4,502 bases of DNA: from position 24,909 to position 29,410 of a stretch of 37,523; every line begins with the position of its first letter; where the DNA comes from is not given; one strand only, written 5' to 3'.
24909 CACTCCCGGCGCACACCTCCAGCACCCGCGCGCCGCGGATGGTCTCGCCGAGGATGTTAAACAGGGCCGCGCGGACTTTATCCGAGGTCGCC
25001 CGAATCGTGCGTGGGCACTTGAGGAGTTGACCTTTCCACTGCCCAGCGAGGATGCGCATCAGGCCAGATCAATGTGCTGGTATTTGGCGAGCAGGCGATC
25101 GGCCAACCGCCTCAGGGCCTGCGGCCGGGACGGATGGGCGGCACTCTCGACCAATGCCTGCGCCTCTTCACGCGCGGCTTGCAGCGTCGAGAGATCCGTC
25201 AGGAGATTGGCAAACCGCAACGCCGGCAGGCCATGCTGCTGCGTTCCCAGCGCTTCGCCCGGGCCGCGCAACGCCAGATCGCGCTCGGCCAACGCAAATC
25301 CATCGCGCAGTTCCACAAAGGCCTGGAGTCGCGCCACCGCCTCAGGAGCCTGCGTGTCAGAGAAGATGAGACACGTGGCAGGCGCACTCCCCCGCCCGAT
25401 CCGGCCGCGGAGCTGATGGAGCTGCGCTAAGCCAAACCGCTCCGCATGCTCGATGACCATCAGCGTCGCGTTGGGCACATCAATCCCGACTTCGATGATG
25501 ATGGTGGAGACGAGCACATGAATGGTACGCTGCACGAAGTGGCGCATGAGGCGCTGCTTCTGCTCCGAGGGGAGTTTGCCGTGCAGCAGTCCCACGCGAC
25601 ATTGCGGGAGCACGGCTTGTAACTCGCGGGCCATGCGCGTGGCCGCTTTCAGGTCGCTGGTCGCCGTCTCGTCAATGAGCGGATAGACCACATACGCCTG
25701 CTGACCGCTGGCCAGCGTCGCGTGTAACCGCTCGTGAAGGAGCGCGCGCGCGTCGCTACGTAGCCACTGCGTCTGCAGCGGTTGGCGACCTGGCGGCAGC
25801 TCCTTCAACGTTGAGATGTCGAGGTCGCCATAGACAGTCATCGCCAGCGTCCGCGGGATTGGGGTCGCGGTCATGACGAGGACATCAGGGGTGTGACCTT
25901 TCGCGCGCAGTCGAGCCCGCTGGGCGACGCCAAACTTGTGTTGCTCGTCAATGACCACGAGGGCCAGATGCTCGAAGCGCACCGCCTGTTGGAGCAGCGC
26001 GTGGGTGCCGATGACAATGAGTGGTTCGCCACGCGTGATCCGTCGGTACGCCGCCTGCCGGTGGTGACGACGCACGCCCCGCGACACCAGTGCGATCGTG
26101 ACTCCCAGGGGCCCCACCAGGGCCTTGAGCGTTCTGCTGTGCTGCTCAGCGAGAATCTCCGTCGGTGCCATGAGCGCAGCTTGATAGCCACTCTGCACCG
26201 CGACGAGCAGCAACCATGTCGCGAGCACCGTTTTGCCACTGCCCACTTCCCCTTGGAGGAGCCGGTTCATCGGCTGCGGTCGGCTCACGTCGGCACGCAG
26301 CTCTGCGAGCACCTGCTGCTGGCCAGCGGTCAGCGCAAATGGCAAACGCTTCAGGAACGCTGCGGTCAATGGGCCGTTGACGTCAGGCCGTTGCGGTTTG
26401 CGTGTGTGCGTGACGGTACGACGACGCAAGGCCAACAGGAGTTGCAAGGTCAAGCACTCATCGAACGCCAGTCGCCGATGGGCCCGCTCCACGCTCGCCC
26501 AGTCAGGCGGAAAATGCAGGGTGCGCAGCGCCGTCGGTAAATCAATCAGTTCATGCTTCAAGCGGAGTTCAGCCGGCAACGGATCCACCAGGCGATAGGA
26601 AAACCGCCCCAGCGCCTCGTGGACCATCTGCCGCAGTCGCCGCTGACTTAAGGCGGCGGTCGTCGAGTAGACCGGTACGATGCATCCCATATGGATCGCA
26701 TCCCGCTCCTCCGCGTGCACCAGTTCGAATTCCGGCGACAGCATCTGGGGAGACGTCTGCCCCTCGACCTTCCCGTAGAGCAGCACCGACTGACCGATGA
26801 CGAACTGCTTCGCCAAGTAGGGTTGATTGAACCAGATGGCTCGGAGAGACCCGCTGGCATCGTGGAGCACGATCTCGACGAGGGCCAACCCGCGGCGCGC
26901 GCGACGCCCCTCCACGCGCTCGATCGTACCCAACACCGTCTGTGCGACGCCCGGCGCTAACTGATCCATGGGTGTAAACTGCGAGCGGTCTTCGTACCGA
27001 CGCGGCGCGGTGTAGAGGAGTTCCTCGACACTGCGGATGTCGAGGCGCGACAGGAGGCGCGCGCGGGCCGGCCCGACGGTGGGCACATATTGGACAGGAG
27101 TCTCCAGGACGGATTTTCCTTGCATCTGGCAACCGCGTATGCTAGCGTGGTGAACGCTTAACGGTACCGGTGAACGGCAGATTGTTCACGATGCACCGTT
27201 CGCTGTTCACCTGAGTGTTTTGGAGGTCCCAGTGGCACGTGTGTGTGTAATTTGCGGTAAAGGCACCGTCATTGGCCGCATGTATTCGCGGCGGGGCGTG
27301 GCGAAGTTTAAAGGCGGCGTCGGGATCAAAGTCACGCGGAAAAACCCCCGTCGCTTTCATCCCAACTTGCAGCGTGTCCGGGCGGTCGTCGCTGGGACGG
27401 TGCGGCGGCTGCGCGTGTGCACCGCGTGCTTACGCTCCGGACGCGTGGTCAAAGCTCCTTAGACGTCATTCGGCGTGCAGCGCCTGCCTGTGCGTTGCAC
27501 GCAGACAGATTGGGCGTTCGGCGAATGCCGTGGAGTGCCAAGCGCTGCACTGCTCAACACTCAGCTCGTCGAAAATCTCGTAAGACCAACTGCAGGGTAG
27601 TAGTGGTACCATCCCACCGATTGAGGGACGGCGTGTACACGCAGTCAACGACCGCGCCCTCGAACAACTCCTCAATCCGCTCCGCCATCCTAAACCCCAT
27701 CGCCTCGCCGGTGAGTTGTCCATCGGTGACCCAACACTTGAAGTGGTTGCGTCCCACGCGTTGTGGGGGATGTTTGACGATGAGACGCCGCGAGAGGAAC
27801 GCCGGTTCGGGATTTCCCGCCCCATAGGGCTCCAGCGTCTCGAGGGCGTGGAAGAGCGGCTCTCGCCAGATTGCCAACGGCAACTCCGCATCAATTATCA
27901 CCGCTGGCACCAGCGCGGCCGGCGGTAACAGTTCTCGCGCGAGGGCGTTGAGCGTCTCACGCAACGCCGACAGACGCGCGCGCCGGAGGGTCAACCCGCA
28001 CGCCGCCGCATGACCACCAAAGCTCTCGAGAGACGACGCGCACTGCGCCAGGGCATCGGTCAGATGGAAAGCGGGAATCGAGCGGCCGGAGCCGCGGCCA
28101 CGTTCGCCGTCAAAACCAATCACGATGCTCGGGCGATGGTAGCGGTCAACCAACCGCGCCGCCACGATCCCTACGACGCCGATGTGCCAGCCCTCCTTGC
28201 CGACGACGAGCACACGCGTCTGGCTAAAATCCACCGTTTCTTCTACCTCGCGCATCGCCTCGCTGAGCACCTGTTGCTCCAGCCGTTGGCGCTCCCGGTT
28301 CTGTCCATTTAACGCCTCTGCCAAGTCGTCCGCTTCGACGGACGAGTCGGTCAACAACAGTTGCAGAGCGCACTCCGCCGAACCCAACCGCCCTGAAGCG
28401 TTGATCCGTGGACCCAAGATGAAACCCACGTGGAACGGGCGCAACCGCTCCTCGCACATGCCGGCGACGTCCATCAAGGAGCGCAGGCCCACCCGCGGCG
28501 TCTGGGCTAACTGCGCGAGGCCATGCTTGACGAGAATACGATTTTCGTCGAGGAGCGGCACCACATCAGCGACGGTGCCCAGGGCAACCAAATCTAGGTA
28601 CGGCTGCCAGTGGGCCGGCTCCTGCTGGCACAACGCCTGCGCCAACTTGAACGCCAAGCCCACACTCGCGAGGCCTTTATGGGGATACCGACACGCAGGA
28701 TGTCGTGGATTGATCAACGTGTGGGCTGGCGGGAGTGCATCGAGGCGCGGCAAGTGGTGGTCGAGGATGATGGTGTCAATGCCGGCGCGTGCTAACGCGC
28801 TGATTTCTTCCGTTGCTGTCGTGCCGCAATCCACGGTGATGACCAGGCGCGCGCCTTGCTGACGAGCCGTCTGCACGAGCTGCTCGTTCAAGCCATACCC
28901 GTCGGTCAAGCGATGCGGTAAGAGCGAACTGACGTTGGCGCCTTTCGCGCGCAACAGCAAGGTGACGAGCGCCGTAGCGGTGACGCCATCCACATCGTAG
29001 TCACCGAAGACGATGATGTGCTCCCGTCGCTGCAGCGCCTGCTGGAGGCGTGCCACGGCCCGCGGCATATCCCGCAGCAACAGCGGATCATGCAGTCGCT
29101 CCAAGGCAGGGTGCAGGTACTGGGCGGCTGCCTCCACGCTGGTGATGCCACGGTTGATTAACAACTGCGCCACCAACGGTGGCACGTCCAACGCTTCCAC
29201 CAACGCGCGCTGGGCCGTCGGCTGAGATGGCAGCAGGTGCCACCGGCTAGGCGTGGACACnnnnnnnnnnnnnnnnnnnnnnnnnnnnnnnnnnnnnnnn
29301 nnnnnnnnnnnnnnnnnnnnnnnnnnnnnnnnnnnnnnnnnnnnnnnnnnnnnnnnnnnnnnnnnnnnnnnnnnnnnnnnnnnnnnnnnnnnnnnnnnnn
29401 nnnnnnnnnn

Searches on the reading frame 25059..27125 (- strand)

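Call 41: search_protein_families(library=ncbifam, proteins=[window:25059-27125:-], max_evalue=1e-10)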
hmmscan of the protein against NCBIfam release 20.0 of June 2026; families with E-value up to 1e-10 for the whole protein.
window:25059-27125:- (688 aa): 14 families
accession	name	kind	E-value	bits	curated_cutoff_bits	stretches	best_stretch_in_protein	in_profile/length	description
NF008168.0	PRK10917.2-2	equivalog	5.9e-257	855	718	1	5-683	107-786/795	ATP-dependent DNA helicase RecG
NF008165.0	PRK10917.1-3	equivalog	2.6e-234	779.8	711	1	7-678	6-678/692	ATP-dependent DNA helicase RecG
NF008170.0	PRK10917.2-4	equivalog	8.7e-213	708.6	975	1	5-674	127-811/826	ATP-dependent DNA helicase RecG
TIGR00643.1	recG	equivalog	3.4e-206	686.7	659.4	1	29-655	2-629/629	ATP-dependent DNA helicase RecG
NF008163.0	PRK10917.1-1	equivalog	3.4e-190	633.8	796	1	2-667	2-676/692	ATP-dependent DNA helicase RecG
NF008166.0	PRK10917.1-4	equivalog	6.1e-185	616.3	864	1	22-674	24-696/705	ATP-dependent DNA helicase RecG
NF008164.0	PRK10917.1-2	equivalog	2.3e-181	604.6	785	1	9-674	13-688/704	ATP-dependent DNA helicase RecG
NF008167.0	PRK10917.2-1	equivalog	3.3e-178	594.2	995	1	20-680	15-734/744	ATP-dependent DNA helicase RecG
TIGR00580.2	mfd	equivalog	4.7e-104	349.6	800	1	247-632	416-798/907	transcription-repair coupling factor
NF008169.0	PRK10917.2-3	equivalog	4e-85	286.6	555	1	22-656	8-604/610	ATP-dependent DNA helicase RecG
NF007966.0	PRK10689.1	equivalog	4.1e-73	246.6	1329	1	257-633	593-966/1148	transcription-repair coupling factor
TIGR00595.1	priA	equivalog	2e-14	53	230.35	0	289-403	1-110/509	replication restart helicase PriA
NF004066.1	PRK05580.1-3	equivalog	5e-13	48.2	813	0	257-403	245-384/788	primosomal protein N'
NF004070.0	PRK05580.2-2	equivalog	5.6e-13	47.9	921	0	261-405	193-332/729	primosomal protein N'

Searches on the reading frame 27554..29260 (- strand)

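Call 41: search_protein_families(library=ncbifam, proteins=[window:27554-29260:-], max_evalue=1e-10)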
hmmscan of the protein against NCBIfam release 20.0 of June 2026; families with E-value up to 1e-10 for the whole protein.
window:27554-29260:- (568 aa): 3 families
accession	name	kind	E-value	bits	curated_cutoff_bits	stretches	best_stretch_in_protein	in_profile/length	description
TIGR00644.1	recJ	equivalog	9e-160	532.5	396.9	1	28-561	3-544/546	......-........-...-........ exonuclease RecJ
NF008290.0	PRK11070.1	equivalog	2.6e-99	333.3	900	1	24-511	20-521/577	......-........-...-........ exonuclease RecJ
NF053576.1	RecJ_archaeal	equivalog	1.4e-17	63.7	360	0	71-230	3-144/452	RecJ family nuclease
